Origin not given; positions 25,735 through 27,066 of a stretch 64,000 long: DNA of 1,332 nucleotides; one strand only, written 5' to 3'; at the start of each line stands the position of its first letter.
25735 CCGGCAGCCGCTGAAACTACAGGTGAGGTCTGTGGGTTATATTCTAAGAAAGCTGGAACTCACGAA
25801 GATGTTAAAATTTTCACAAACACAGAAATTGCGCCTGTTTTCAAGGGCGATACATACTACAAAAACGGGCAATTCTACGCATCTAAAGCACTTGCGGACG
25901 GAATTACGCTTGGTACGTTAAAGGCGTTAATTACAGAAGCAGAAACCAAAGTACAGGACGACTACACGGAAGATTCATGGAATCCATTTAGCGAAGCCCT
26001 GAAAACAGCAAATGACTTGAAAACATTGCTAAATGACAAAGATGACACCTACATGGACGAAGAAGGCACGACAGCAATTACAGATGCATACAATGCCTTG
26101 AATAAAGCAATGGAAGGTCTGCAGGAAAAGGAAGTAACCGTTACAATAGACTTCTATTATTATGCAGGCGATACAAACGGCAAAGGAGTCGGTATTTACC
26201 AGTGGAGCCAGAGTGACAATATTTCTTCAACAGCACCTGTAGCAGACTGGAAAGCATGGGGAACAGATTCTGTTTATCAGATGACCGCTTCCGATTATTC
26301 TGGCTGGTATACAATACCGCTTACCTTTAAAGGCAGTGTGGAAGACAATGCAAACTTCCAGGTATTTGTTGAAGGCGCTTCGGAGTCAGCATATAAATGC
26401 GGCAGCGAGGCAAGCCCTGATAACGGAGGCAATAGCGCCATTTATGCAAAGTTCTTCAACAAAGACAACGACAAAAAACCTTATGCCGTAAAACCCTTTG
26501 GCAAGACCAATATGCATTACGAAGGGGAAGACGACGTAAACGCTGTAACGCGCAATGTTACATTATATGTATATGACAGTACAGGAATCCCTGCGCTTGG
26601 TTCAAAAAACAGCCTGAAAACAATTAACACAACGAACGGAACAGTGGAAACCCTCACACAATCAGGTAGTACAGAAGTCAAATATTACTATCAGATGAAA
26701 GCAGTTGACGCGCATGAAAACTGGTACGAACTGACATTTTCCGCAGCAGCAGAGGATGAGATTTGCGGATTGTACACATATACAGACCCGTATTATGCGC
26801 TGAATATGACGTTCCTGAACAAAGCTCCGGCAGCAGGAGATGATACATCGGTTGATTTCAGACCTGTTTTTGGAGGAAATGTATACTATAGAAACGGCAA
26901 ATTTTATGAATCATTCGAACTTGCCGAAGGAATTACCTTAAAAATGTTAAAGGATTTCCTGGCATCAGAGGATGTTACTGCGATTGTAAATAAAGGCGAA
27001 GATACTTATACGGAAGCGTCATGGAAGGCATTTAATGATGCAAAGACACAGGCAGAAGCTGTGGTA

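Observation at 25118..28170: Three tandem copies of an unassigned aromatic-rich module, each capped by FIVAR, in a 2877-aa GH53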

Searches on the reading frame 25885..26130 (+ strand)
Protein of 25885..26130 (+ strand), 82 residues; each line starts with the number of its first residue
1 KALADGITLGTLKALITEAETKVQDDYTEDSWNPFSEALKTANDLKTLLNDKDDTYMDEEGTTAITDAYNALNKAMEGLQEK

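Call 85: search_protein_families(library=pfam, proteins=[window:25885-26130:+], max_evalue=0.1)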
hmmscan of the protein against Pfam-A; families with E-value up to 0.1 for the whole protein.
window:25885-26130:+ (82 aa): 4 families
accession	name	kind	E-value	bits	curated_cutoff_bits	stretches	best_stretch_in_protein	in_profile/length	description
PF07554.19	FIVAR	-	0.00045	21.2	29.2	1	11-79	4-70/71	FIVAR domain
PF20669.3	Exo70_N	-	0.031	15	23.9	0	39-81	34-75/83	Exocyst complex component Exo70 N-terminal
PF11393.14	T4BSS_DotI_IcmL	-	0.033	14.1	27.7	1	22-52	77-107/180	Type-IV b secretion system, inner-membrane complex component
PF03469.19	XH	-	0.099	13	22.2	0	21-81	33-91/131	XH domain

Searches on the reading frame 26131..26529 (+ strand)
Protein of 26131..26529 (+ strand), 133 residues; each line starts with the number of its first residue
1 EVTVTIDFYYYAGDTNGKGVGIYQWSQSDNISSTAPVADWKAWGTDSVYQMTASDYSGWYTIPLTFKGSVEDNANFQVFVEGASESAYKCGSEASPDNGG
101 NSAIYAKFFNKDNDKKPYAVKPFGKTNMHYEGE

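Call 46: search_solved_structures(query=A3, max_evalue=10, show_alignments=4)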
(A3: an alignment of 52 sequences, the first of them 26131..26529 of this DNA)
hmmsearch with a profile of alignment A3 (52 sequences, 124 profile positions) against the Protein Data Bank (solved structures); distinct sequences matched with E-value up to 10: 5.
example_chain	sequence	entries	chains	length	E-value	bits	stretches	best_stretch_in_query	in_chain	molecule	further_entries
6b15_A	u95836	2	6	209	0.031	17.9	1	48-70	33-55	Amy13K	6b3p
3j9g_B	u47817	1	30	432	0.79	13.3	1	48-78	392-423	VipB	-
5myu_A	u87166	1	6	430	0.85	13.2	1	48-78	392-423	Type VI secretion system protein ImpC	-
5mxn_A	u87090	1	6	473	1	13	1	48-78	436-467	Type VI secretion protein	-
5ojq_A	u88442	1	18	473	1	13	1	48-78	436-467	Type VI secretion protein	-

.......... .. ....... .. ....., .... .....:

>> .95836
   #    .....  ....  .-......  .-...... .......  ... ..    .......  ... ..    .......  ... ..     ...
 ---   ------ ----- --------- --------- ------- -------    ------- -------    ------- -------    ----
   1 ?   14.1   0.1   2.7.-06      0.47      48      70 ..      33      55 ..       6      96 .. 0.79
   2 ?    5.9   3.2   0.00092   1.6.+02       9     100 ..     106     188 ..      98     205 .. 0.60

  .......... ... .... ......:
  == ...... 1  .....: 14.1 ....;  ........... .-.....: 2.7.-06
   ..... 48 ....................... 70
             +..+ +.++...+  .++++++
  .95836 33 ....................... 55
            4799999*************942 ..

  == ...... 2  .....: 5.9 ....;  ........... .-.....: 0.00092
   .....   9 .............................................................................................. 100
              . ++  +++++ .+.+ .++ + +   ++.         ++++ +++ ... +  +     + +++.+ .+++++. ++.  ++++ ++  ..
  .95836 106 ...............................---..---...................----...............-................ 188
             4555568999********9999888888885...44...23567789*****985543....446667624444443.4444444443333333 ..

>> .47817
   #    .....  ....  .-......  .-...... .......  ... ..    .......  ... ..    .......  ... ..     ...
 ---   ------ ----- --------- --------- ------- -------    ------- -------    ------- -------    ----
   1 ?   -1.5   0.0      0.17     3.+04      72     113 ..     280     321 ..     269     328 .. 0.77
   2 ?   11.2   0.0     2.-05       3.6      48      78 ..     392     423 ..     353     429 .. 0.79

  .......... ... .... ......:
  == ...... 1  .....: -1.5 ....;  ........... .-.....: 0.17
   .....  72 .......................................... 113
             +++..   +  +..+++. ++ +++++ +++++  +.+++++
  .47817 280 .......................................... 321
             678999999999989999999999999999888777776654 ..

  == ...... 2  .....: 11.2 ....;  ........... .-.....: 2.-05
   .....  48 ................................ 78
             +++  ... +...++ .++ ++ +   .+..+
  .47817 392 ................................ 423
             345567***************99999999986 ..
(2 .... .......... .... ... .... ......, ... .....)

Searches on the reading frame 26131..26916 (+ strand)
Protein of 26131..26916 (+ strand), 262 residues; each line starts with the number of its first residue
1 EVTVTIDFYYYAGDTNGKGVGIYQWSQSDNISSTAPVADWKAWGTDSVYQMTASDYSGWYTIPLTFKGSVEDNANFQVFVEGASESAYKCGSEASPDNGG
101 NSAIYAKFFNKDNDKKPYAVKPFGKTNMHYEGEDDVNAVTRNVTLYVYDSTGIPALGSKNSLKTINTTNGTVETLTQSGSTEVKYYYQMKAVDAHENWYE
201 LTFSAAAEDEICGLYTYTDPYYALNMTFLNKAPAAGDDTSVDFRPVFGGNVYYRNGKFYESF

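Call 12: search_solved_structures(query=window:26131-26916:+, max_evalue=10, show_alignments=2)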
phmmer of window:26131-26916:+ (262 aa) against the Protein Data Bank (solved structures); distinct sequences matched with E-value up to 10: 10.
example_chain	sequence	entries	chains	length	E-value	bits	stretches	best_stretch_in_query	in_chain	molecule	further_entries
4e2b_A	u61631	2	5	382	0.24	14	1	56-127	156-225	Old Yellow Enzyme | Old Yellow Protein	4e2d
3aty_A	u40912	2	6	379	0.56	12.8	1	60-127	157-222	Prostaglandin F2a synthase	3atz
4lrd_A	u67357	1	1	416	0.78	12.4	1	109-163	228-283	Phosphopentomutase 4H11 variant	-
3un5_A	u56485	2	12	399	0.86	12.2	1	109-163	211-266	Phosphopentomutase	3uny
3m8w_A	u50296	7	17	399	0.87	12.2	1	109-163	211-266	Phosphopentomutase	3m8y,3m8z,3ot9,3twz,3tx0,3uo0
3un2_A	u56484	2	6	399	0.87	12.2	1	109-163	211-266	Phosphopentomutase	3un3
4lra_A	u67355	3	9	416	0.91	12.1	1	109-163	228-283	Phosphopentomutase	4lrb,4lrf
4lre_A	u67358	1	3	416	0.92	12.1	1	109-163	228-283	Phosphopentomutase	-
4lr7_A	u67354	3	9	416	0.92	12.1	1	109-163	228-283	Phosphopentomutase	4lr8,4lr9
4lrc_A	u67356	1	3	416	0.92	12.1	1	109-163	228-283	Phosphopentomutase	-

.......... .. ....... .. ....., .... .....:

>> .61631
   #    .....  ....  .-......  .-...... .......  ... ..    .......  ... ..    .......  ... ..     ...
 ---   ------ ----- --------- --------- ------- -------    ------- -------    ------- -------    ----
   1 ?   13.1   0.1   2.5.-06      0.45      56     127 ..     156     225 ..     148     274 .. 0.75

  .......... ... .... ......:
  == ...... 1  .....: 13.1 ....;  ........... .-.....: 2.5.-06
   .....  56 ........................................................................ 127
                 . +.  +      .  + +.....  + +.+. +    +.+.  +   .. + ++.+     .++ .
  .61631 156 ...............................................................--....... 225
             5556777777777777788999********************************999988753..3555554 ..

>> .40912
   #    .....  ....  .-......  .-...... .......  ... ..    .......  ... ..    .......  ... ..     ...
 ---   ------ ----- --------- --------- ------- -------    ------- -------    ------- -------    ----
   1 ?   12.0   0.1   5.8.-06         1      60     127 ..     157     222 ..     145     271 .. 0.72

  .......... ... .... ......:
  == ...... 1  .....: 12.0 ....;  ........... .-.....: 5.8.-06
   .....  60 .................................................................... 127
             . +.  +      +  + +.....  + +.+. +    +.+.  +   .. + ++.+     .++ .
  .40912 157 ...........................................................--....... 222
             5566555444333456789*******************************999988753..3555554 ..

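Call 14: find_related_loci(query=A1, collection=genome_contigs, flank=6000)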
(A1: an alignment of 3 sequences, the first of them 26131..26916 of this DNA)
Query A1 (262 aa) in genome_contigs; peptide patterns used: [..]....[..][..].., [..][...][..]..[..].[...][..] (x = any residue, [..] = any of these).
36 stretches matched a pattern; 21 encode a relative of the query (tblastn E <= 1e-3); 20 distinct loci.
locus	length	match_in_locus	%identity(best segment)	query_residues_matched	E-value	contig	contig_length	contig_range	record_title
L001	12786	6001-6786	72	1-262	7e-130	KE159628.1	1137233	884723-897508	Lachnospiraceae bacterium COE1 genomic scaffold acPFN-supercont1.2, whole genome shotgun sequence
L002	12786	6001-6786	71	1-262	2e-128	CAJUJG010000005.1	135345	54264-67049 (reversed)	MAG TPA_asm: uncultured Lachnospiraceae bacterium isolate MGBC142918 genome assembly, contig: MGBC142918.5, whole genome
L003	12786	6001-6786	67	1-262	1e-117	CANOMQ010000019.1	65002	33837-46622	MAG TPA_asm: uncultured Lachnospiraceae bacterium isolate SRR19759444_bin.27_metawrap_v1.3_MAG genome assembly, contig:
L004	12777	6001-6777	50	2-262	1e-73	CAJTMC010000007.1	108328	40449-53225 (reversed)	MAG TPA_asm: uncultured Lachnospiraceae bacterium isolate MGBC104938 genome assembly, contig: MGBC104938.7, whole genome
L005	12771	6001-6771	47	4-262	1e-69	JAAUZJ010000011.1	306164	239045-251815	MAG: Lachnospiraceae bacterium isolate Mgla_MAG_17-bin_2 c_000000018693, whole genome shotgun sequence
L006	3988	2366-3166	46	2-261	5e-68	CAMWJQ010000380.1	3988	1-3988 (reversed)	MAG TPA_asm: uncultured Lachnospiraceae bacterium isolate SRR14411250_bin.3_metawrap_v1.3_MAG genome assembly, contig: N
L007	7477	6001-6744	44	1-261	2e-53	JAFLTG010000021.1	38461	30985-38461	MAG: Lachnospiraceae bacterium isolate HAN047 Seq21, whole genome shotgun sequence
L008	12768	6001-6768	37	4-262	1e-39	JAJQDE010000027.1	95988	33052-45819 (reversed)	MAG: Lachnospiraceae bacterium isolate C.B3_9 NODE_49_length_95988_cov_19.946963, whole genome shotgun sequence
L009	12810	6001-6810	37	2-262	2e-38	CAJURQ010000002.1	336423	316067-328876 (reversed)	MAG: uncultured Lachnospiraceae bacterium isolate MGBC167064 genome assembly, contig: MGBC167064.2, whole genome shotgun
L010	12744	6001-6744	37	4-262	5e-38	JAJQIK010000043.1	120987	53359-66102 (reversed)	MAG: Clostridiales bacterium isolate U.9_7 NODE_18_length_120987_cov_14.402797, whole genome shotgun sequence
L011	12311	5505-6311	34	2-262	7e-35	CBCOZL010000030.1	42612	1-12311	MAG: uncultured Lachnospiraceae bacterium isolate METABAT215_SAMESTATE_PRE_SCAFFOLDS_1500_METASPADES__control_F407_F408_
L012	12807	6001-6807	34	2-262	1e-34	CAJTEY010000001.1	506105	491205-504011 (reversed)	Lachnospiraceae bacterium isolate B79_4_CH_BP genome assembly, contig: MGBC000131.1, whole genome shotgun sequence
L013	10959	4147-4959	34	5-262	2e-34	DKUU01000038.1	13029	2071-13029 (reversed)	MAG TPA_asm: Lachnospiraceae bacterium UBA7196 UBA7196_contig_482, whole genome shotgun sequence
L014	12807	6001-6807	34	2-262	2e-34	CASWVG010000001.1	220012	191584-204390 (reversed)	MAG: uncultured Lachnospiraceae bacterium isolate extra-ERR2136575.16_1677762971 genome assembly, contig: NODE_4_length_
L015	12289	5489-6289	36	6-262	2e-34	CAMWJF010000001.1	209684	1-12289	MAG TPA_asm: uncultured Lachnospiraceae bacterium isolate SRR14411258_bin.9_metawrap_v1.3_MAG genome assembly, contig: N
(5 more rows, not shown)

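Call 21: search_protein_representatives(alignment_id=A1)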
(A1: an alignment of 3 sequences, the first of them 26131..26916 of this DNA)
Query: 3 sequences, 260 profile positions. Proteins with E-value up to 0.001 (for the whole library): 48; up to 1e-10: 39; up to 1e-30: 33. The best 48 are listed.
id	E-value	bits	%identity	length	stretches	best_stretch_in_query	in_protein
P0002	1.4e-236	798.2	-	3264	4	2-260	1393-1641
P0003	7.6e-170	579.5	-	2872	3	3-260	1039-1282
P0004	2.3e-138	476.4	-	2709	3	7-257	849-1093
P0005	3.9e-131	452.7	-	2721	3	4-259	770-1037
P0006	1.6e-119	414.6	-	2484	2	3-259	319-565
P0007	3.2e-117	407.0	-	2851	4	6-259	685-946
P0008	2.4e-106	371.4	-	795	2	2-260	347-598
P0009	8.7e-103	359.7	-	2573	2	8-259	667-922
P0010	2.1e-99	348.6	-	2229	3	3-258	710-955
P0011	6.4e-99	347.1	-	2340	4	4-258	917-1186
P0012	6.7e-95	333.9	-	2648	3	4-259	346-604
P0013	2.9e-92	325.3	-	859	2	2-260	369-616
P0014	1.9e-81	289.8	-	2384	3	5-259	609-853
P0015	4.2e-79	282.1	-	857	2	6-259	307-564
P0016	4.6e-78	278.7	-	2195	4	2-257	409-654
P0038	3.3e-12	62.9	-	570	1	4-156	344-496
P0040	1.9e-11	60.4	-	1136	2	2-75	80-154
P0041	2.6e-10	56.7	-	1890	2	4-124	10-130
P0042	1.2e-09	54.5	-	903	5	3-109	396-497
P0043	1.8e-09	53.9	-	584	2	5-113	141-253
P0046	2.3e-08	50.3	-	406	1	3-117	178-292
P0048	5.0e-05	39.3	-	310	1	8-125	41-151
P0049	7.2e-05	38.8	-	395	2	5-118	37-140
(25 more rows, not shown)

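Call 22: search_protein_families(library=pfam, proteins=[P0040, P0042, P0043, P0046, P0048, P0049, P0041, P0038], max_evalue=0.01)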
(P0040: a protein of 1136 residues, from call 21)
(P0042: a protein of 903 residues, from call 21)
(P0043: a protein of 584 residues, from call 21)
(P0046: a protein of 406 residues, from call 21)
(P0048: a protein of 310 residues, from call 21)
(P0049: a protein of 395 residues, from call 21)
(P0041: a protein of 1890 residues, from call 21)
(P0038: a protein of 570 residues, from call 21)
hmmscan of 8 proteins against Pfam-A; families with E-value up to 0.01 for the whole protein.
P0040 (1136 aa): 5 families
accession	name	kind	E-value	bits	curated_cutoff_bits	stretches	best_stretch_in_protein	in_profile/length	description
PF07745.19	Glyco_hydro_53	-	5.3e-114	381.2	24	1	451-836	1-338/340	Glycosyl hydrolase family 53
PF07532.17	Big_4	-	9.9e-12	44.7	22.1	1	856-912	3-57/59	Bacterial Ig-like domain (group 4)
PF00150.24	Cellulase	-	4.9e-08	33.2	23.5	1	474-684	18-208/272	Cellulase (glycosyl hydrolase family 5)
PF07554.19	FIVAR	-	4.8e-07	30.8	29.2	1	381-429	19-70/71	FIVAR domain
PF18998.6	Flg_new_2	-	1.4e-05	25.4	23.6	1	1094-1133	9-47/73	Divergent InlB B-repeat domain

P0042 (903 aa): 3 families
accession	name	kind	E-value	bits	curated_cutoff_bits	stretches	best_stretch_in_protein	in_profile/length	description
PF07745.19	Glyco_hydro_53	-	5.4e-33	114.8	24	1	801-903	1-100/340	Glycosyl hydrolase family 53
PF07554.19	FIVAR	-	2.8e-12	47.5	29.2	2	335-392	4-70/71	FIVAR domain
PF00150.24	Cellulase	-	0.00011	22.2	23.5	1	824-894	18-88/272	Cellulase (glycosyl hydrolase family 5)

P0043 (584 aa): 1 family
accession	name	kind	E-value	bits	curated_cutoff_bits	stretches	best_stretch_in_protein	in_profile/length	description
PF07554.19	FIVAR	-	0.0011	20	29.2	1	449-507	3-70/71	FIVAR domain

P0046 (406 aa): 1 family
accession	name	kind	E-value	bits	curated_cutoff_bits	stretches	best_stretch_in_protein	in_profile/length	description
PF07554.19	FIVAR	-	1.3e-09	39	29.2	1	315-374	4-70/71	FIVAR domain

P0048 (310 aa): 0 families

P0049 (395 aa): 0 families

P0041 (1890 aa): 5 families
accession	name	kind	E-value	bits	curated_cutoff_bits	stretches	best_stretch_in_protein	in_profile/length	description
PF07745.19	Glyco_hydro_53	-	2.9e-115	385.3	24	1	367-753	1-339/340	Glycosyl hydrolase family 53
PF07554.19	FIVAR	-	1.6e-26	93.1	29.2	3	1122-1184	1-70/71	FIVAR domain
PF07532.17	Big_4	-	4.2e-10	39.4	22.1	1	771-828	2-57/59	Bacterial Ig-like domain (group 4)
PF00150.24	Cellulase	-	6e-08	32.9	23.5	1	390-622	18-243/272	Cellulase (glycosyl hydrolase family 5)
PF20909.2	SpGH101_helical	-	0.001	19.4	27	0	1125-1166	19-59/60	Endo-alpha-N-acetylgalactosaminidase, helical bundle domain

P0038 (570 aa): 0 families

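Call 25: search_solved_structures(query=A2, max_evalue=10, show_alignments=3)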
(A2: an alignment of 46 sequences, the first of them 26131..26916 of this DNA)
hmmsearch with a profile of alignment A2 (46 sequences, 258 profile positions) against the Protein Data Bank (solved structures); distinct sequences matched with E-value up to 10: 5.
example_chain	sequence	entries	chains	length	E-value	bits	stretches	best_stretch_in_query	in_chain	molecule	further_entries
6o6t_A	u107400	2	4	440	0.37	13.5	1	128-168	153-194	Csm6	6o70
6o6s_A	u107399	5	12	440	0.37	13.5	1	128-168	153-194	Csm6 | Uncharacterized protein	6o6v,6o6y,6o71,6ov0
6o6z_A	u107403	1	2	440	0.37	13.5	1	128-168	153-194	Csm6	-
6o6x_A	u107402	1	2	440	0.37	13.5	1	128-168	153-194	Csm6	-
6b15_A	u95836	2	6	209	0.72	12.6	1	48-70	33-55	Amy13K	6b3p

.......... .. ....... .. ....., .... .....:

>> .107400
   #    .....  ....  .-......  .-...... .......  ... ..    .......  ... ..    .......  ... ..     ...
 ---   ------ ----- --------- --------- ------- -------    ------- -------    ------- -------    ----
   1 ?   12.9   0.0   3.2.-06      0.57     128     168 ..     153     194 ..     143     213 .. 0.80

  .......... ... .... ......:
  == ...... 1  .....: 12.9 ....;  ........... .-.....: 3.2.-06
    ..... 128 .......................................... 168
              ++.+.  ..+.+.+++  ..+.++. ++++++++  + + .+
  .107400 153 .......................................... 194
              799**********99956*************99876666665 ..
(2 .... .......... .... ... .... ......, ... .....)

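Call 29: predict_structure(alignment_id=A2)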
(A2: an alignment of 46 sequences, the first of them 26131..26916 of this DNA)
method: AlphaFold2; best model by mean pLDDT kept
length: 262 residues; sequences in the alignment: 46
mean_pLDDT: 95.4   pTM: 0.89
mean pLDDT of the five models: 95.4, 95.0, 94.7, 94.5, 94.4
residues with pLDDT >= 90: 241; 70-90: 21; 50-70: 0; < 50: 0
segments of 3 or more residues with pLDDT < 50: none
pLDDT, mean of each block of 10 residues (from residue 1): 93 96 90 97 96 96 95 94 95 89 94 95 93 96 98 97 95 97 97 97 97 97 97 97 97 97 92
secondary structure, 60 per line:
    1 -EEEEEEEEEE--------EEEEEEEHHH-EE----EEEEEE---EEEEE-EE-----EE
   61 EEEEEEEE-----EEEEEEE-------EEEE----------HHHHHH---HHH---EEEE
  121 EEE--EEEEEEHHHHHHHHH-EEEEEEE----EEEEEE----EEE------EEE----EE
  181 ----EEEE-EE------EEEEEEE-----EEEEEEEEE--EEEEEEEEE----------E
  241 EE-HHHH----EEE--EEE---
elements in order: E2-11 E20-26 E37-42 E46-50 E59-68 E74-80 E88-91 H102-107 E117-123 E126-131 H132-140 E142-148 E153-158 E163-165 E172-174 E185-188 E198-204 E210-218 E221-229 E240-242 H244-247 E252-254 E257-259

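Call 31: fold_search(model_id=the predicted structure, library=pdb)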
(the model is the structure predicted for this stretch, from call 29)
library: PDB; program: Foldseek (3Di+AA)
matches with E <= 10: 1725; with E <= 0.001: 1
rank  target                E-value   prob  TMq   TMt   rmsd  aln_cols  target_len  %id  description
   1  6b15_A                3.4e-04  1.00  0.27  0.32  11.1       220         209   13  Crystal structure of CBMbc (family CBM26) from Eubacterium rectale Amy13K (released 2017-11-29)
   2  8vlg_A                2.1e-03  0.99  0.25  0.13   7.5       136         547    8  Cryo-EM structure of human HGSNAT bound with Acetyl-CoA and substrate analog (released 2024-06-26)
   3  8vkj_A                2.2e-03  1.00  0.25  0.13   7.3       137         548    7  Cryo-EM structure of human HGSNAT bound with Acetyl-CoA (released 2024-06-26)
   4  8tu9_A                2.9e-03  0.99  0.26  0.14   7.7       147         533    6  Cryo-EM structure of HGSNAT-acetyl-CoA complex at pH 7.5 (released 2024-02-07)
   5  8jkv_A                4.1e-03  0.99  0.25  0.14   6.4       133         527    6  membrane proteins (released 2024-05-22)
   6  8vly_A                5.7e-03  0.99  0.25  0.15   8.0       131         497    8  Cryo-EM structure of human HGSNAT in transition state (released 2024-06-26)
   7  8vli_A                1.0e-02  0.99  0.26  0.14   6.4       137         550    6  Cryo-EM structure of human HGSNAT bound with CoA and product analog (released 2024-06-26)
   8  8vli_B                1.1e-02  0.96  0.24  0.13   7.9       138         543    8  Cryo-EM structure of human HGSNAT bound with CoA and product analog (released 2024-06-26)
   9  7s8u                  1.1e-02  0.38  0.22  0.11  14.0       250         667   10  Cryo-EM structure of a mammalian peptide transporter (PepT1/slc15a1) in nanodisc (released 2022-07-20)
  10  8vlu_B                1.3e-02  0.96  0.25  0.13   8.2       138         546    7  Cryo-EM structure of human HGSNAT bound with CoA (released 2024-06-26)
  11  7pmx_A                1.5e-02  0.41  0.23  0.12  13.2       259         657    7  HsPepT1 bound to Ala-Phe in the outward facing open conformation (released 2021-10-20)
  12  8jl4_A                1.6e-02  0.96  0.25  0.14   6.4       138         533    6  membrane proteins (released 2024-05-22)
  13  6ztd_L                1.8e-02  0.13  0.14  0.17  21.4       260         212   11  Crystal structure of the BCR Fab fragment from subset #169 case P6540 (released 2021-05-26)
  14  2vn4_A                2.0e-02  0.98  0.20  0.09   8.9       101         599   12  Glycoside Hydrolase Family 15 Glucoamylase from Hypocrea jecorina (released 2008-05-20)
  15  3wdh                  2.1e-02  0.47  0.18  0.07  20.8       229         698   10  Crystal structure of Pullulanase from Anoxybacillus sp. LM18-11 (released 2014-06-18)
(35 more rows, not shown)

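Call 33: search_protein_families(library=pfam, alignment_id=A2, max_evalue=10)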
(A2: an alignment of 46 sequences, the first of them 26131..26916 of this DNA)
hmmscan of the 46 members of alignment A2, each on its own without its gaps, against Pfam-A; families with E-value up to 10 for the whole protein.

A. member 1, window:26131-26916:+ (262 aa): 3 families
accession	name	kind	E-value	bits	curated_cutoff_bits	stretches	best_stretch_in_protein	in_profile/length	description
PF23389.1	Beta-prop_WDR19_1st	-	0.037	13.5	27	1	140-230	123-213/325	WDR19 first beta-propeller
PF03714.20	PUD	-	0.22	12.8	25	1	7-78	3-62/97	Bacterial pullanase-associated domain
PF06486.16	DUF1093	-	0.25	12.4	26.3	1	164-206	11-53/81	Protein of unknown function (DUF1093)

B. families by the number of members that match (of 46 scanned): 23 families
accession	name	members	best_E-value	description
PF03714.20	PUD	3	0.022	Bacterial pullanase-associated domain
PF18945.5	VipB_2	3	0.14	EvpB/VC_A0108, tail sheath gpW/gp25-like domain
PF23861.1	Ribophorin_II_2nd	2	0.01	Ribophorin II second domain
PF20251.4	Big_14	1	0.00071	Bacterial Ig-like domain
PF25059.1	FN3_DSCAM-DSCAML_C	1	0.0017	DSCAM/DSCAML C-terminal Fn3-like domain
PF13421.11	Band_7_1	1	0.015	SPFH domain-Band 7 family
PF19076.6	CshA_repeat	1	0.023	Surface adhesin CshA repetitive domain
PF00419.26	Fimbrial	1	0.027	Fimbrial protein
PF00811.25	Ependymin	1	0.035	Ependymin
PF23389.1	Beta-prop_WDR19_1st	1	0.037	WDR19 first beta-propeller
PF04784.19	DUF547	1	0.068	Protein of unknown function, DUF547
PF13458.12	Peripla_BP_6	1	0.076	Periplasmic binding protein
PF05687.18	BES1_N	1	0.094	BES1/BZR1 plant transcription factor, N-terminal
PF20578.4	aBig_2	1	0.1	Atrophied bacterial Ig domain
PF18667.6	BppU_IgG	1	0.14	Baseplate upper protein immunoglobulin like domain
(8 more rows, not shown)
